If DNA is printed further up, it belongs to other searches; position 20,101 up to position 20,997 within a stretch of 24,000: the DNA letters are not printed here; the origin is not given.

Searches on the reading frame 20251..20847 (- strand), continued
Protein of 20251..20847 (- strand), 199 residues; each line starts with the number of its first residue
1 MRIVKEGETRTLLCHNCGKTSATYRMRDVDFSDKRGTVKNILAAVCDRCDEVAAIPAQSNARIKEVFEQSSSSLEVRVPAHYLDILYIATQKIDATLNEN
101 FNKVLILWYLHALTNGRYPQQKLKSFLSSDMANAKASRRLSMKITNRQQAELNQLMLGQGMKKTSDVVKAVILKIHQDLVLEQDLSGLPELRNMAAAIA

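Call 67: find_encoding_contigs(protein=P0019, flank=7000, max_places=2)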
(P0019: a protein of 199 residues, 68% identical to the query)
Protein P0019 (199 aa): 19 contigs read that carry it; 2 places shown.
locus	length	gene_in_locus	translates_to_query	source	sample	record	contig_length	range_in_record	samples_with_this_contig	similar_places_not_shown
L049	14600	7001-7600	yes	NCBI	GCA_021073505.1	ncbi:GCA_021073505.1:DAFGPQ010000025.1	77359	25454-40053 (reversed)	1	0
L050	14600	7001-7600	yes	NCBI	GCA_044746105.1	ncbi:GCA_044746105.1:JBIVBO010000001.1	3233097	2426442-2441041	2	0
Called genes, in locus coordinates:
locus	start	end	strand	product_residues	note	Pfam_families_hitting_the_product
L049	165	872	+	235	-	PF00072:Response_reg, PF00486:Trans_reg_C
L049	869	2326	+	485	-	PF00672:HAMP (faint), PF00512:HisKA, PF02518:HATPase_c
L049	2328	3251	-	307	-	PF00126:HTH_1, PF03466:LysR_substrate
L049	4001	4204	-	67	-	-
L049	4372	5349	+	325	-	PF08908:MesX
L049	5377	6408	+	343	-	PF01717:Meth_synt_2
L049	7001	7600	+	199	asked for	-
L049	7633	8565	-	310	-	PF00126:HTH_1, PF03466:LysR_substrate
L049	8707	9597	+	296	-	PF01370:Epimerase (faint), PF05368:NmrA, PF13460:NAD_binding_10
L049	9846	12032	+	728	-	PF07715:Plug, PF00593:TonB_dep_Rec_b-barrel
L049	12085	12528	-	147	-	PF04657:DMT_YdcZ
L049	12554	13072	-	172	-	PF13302:Acetyltransf_3, PF13420:Acetyltransf_4, PF00583:Acetyltransf_1, PF13508:Acetyltransf_7 (weak)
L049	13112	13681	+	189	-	PF13560:HTH_31, PF01381:HTH_3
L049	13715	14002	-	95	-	PF11115:DUF2623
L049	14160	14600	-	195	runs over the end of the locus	PF00881:Nitroreductase, PF14512:TM1586_NiRdase (faint), PF00881:Nitroreductase (weak)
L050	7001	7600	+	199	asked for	-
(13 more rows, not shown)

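Call 68: search_dna_similar(query=window:20251-20847:-, collection=plasmids, mode=protein, max_rows=15, max_evalue=0.001)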
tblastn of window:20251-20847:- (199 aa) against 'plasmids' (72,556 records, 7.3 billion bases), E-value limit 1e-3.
Records with a match: 13; places in all: 14; records where one place covers at least 80% of the query: 8.
Best place of each record, by identity: <60% 13.
By first word of the organism name: Rhizobium 8; Acetobacter 2; Cupriavidus 2; Neorhizobium 1.
By predicted mobility (MOB-suite, as given by PLSDB): non-mobilizable 6; conjugative 5; mobilizable 2.
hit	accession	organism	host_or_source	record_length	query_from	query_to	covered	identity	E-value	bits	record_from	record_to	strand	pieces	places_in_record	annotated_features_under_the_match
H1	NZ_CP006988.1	Rhizobium etli bv. mimosae str. IE4771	Phaseolus vulgaris,whole organism,nodule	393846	1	191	96%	33.5%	1e-21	99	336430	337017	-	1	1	hypothetical protein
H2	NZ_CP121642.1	Rhizobium sp. CC1099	Onobrychis viciifolia,cell culture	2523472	1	194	97%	32.5%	1e-22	101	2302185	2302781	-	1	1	none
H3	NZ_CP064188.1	Rhizobium sp. 007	Onobrychis viciifolia,cell culture,root ...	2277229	1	194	97%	32.2%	1e-22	101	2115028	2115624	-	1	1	none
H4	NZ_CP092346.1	Rhizobium gallicum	Phaseolus vulgaris,Cell culture,nodule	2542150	1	194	97%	32.0%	2e-22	101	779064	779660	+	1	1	none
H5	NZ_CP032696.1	Rhizobium jaguaris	Calliandra grandiflora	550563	1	190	95%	32.7%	3e-23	103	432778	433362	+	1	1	hypothetical protein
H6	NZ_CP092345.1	Rhizobium gallicum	Phaseolus vulgaris,Cell culture,nodule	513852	1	190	95%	32.7%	5e-22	100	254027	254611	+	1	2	hypothetical protein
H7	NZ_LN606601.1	Acetobacter senegalensis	-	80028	1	198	99%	29.0%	6e-21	97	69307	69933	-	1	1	hypothetical protein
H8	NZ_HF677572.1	Acetobacter pasteurianus 386B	-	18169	1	198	99%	28.6%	1e-20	96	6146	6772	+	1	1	hypothetical protein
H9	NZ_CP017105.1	Rhizobium gallicum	Phaseolus vulgaris,Whole ...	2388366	56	194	70%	29.9%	3e-10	66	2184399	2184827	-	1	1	none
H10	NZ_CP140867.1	Rhizobium leguminosarum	Trifolium pratense,whole organism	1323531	1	64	32%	46.2%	7e-9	62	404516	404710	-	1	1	record has no annotation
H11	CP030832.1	Neorhizobium sp. NCHU2750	Rosa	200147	1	64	32%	43.1%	7e-9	62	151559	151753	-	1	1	hypothetical protein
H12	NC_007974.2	Cupriavidus metallidurans CH34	-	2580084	13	66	27%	45.5%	1e-6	56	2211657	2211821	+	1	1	none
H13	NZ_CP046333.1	Cupriavidus metallidurans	sedimentation pond in a zinc factory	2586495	13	66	27%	45.5%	1e-6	56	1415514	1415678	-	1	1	none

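Call 69: search_dna_similar(query=window:20251-20847:-, collection=phages, mode=protein, max_rows=15, max_evalue=0.001)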
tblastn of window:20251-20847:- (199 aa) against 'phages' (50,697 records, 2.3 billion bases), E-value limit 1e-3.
No match.
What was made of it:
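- Tried and rejected: No protein match in phage records (call 69).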

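Call 70: get_annotated_region(hit=H8, flank=4000)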
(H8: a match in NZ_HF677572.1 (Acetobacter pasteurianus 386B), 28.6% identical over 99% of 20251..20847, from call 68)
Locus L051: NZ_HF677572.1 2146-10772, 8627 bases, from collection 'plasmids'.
description: Acetobacter pasteurianus 386B plasmid Apa386Bp2, complete sequence
organism: Acetobacter pasteurianus 386B (NCBI taxid 1266844)
taxonomy: Bacteria; Pseudomonadota; Alphaproteobacteria; Rhodospirillales; Acetobacteraceae; Acetobacter; Acetobacter pasteurianus; Acetobacter pasteurianus 386B
host: -; source: -; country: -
typing (MOB-suite, as given by PLSDB): non-mobilizable; replicon rep_cluster_1336
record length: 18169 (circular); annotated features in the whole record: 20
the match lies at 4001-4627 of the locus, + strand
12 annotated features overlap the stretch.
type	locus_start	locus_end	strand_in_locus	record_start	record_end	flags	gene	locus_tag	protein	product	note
CDS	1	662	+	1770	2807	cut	-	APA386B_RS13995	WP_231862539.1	Abi family protein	-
CDS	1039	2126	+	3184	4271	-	-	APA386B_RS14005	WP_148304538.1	IS3 family transposase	-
CDS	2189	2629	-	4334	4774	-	-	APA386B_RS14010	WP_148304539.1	hypothetical protein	-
CDS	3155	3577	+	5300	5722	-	-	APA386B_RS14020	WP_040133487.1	hypothetical protein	-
CDS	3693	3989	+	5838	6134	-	-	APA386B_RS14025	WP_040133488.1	hypothetical protein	-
CDS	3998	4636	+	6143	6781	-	-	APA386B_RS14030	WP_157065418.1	hypothetical protein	-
CDS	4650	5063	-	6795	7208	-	-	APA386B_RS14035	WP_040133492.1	DUF2442 domain-containing protein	-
CDS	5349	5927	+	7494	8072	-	-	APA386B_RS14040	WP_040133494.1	TetR/AcrR family transcriptional regulator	GO:0006355 - regulation of DNA-templated transcription [Evidence IEA]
CDS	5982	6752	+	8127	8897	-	-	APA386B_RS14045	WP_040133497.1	MBL fold metallo-hydrolase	-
CDS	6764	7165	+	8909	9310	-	-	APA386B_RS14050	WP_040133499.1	ester cyclase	-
CDS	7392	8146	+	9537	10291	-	-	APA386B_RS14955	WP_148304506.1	IS5 family transposase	-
CDS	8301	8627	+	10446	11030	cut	-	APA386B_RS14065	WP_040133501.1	recombinase family protein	GO:0006310 - DNA recombination [Evidence IEA]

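Call 71: get_annotated_region(hit=H1, flank=3000)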
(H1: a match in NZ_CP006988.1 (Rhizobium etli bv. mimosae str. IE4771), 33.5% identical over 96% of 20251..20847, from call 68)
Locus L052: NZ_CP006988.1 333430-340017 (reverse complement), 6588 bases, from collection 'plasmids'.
description: Rhizobium etli bv. mimosae str. IE4771 plasmid pRetIE4771b, complete sequence
organism: Rhizobium etli bv. mimosae str. IE4771 (NCBI taxid 1432050)
taxonomy: Bacteria; Pseudomonadota; Alphaproteobacteria; Hyphomicrobiales; Rhizobiaceae; Rhizobium; Rhizobium etli; Rhizobium etli bv. mimosae str. IE4771
host: -; source: Phaseolus vulgaris,whole organism,nodule; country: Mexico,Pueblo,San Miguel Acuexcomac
typing (MOB-suite, as given by PLSDB): conjugative; replicon rep_cluster_287; relaxase MOBQ; mating-pair formation MPF_T
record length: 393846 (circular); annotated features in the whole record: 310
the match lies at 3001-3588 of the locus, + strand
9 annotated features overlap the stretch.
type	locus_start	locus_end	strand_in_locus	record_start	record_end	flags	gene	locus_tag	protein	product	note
CDS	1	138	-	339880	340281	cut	-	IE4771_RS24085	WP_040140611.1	DUF3085 domain-containing protein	-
CDS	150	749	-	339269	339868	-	-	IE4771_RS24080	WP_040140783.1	DUF1419 domain-containing protein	-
CDS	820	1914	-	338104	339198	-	-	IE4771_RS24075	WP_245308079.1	DUF3991 and toprim domain-containing protein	-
CDS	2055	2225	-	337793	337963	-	-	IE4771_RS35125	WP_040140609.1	hypothetical protein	-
CDS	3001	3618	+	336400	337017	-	-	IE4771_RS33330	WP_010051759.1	hypothetical protein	-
CDS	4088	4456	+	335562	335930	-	-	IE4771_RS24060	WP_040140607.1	hypothetical protein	-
CDS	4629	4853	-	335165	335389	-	-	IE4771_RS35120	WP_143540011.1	hypothetical protein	-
CDS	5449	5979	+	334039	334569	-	msuE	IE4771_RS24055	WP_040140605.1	FMN reductase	-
CDS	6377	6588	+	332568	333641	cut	-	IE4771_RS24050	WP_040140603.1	efflux RND transporter periplasmic adaptor subunit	GO:0006810 - transport [Evidence IEA]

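Call 75: search_protein_families(library=phrogs, proteins=[window:20251-20847:-], max_evalue=1)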
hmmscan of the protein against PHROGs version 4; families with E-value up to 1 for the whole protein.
window:20251-20847:- (199 aa): 7 families
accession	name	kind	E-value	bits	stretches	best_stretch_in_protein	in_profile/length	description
phrog_4472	-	other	0.058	14.4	1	71-111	9-49/100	nucleotide kinase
phrog_17723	-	unknown function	0.076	14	1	11-50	4-36/47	-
phrog_8315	-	unknown function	0.1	13.9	0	6-22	19-35/62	-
phrog_12145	-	unknown function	0.15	13.3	1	53-117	25-86/129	-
phrog_4093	-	unknown function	0.2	12.9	1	130-191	27-86/98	-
phrog_2834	-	unknown function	0.23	12.4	1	2-54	6-60/78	-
phrog_30961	-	unknown function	0.28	12.2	0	49-70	2-23/106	-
